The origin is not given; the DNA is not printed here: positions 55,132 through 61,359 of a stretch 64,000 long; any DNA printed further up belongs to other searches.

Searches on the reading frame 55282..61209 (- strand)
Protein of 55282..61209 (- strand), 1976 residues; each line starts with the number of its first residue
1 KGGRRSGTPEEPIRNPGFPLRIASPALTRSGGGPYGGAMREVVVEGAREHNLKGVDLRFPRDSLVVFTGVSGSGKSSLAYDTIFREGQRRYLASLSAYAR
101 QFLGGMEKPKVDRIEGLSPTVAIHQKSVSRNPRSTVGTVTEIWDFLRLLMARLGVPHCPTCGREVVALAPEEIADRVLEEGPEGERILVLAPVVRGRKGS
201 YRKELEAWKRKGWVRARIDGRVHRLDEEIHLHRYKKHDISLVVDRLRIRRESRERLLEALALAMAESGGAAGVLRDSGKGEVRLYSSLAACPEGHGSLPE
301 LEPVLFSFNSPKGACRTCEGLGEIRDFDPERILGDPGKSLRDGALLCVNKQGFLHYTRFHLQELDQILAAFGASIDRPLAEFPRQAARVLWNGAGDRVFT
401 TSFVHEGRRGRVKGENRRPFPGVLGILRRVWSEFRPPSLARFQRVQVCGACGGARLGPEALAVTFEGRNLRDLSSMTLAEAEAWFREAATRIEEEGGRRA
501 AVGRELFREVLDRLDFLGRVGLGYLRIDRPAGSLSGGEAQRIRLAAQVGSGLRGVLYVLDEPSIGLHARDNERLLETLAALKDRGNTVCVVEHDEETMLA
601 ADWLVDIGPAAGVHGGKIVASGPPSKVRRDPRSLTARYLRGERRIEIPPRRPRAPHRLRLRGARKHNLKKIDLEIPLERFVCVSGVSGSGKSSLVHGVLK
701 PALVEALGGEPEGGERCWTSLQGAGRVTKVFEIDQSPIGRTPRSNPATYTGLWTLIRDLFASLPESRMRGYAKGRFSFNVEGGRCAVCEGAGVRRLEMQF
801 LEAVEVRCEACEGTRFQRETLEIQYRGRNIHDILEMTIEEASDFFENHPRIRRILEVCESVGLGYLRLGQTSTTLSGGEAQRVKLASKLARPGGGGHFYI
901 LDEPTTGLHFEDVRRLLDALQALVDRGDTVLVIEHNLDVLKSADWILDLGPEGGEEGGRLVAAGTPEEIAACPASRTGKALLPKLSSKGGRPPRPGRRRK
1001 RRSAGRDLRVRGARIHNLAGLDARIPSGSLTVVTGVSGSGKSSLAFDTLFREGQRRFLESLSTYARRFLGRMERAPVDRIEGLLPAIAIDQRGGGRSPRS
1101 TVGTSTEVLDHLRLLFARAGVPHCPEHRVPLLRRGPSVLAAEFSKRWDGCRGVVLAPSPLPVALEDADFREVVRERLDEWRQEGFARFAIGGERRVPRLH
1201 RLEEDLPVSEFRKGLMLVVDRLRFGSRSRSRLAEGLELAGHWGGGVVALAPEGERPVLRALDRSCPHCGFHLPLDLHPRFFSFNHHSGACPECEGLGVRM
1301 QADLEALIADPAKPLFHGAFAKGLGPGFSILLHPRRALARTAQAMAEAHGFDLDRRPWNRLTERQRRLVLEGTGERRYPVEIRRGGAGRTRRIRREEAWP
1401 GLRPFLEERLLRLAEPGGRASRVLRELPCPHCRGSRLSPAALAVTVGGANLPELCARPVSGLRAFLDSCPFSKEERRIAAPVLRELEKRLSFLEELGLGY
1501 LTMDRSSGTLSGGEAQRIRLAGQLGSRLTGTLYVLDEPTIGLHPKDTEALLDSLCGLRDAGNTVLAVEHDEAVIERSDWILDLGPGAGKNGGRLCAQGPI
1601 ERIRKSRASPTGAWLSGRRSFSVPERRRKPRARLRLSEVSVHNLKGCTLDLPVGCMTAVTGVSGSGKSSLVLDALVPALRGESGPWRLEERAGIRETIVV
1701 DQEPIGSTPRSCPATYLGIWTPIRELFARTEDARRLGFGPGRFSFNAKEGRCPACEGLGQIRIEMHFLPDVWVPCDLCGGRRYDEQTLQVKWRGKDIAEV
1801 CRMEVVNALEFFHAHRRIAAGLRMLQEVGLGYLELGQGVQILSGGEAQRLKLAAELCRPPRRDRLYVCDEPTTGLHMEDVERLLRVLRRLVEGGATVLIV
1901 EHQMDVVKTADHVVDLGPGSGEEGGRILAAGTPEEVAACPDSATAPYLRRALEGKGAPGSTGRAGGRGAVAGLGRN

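Call 17: search_protein_families(library=pfam, proteins=[window:55282-61209:-], max_evalue=0.01)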
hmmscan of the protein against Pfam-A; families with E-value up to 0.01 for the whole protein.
window:55282-61209:- (1976 aa): 25 families
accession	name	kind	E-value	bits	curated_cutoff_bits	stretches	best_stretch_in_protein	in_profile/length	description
PF17760.6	UvrA_inter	-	3.5e-39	133.5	23.3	2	170-274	3-106/109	UvrA interaction domain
PF00005.33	ABC_tran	-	2.1e-34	119.5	25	1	820-906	58-137/137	ABC transporter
PF17755.6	UvrA_DNA-bind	-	2.2e-21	76.7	23.2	2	328-433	1-98/110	UvrA DNA-binding domain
PF20703.3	nSTAND1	-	2e-16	61.1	27.1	2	1656-1687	35-60/379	Novel STAND NTPase 1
PF02463.25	SMC_N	-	7.1e-16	58.7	40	0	232-607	102-211/220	RecF/RecN/SMC N terminal domain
PF13555.12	AAA_29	-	4e-15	55.8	27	1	1650-1679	18-46/61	P-loop containing region of AAA domain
PF13191.12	AAA_16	-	3.3e-13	50.9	32.6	0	1011-1058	5-61/167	AAA ATPase domain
PF13304.12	AAA_21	-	5.3e-13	50.1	27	0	1516-1561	243-290/304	AAA domain, putative AbiEii toxin, Type IV TA system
PF00684.25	DnaJ_CXXCXGXG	-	1.1e-08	35.6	32.7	0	784-814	17-50/65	DnaJ central domain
PF13476.12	AAA_23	-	2.2e-08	35.4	27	0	657-695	1-36/201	AAA domain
PF03193.22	RsgA_GTPase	-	6e-08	33.1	30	0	61-79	105-123/174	RsgA GTPase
PF13481.12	AAA_25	-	1.4e-07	31.7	27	0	1651-1687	30-69/195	AAA domain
PF13671.12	AAA_33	-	9.3e-06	26.4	27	0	64-81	1-18/143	AAA domain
PF06745.19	ATPase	-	3.2e-05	23.8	26.6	0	1023-1046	14-37/231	KaiC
PF01443.25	Viral_helicase1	-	7.7e-05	23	21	0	682-701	2-21/228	Viral superfamily 1 RNA helicase core domain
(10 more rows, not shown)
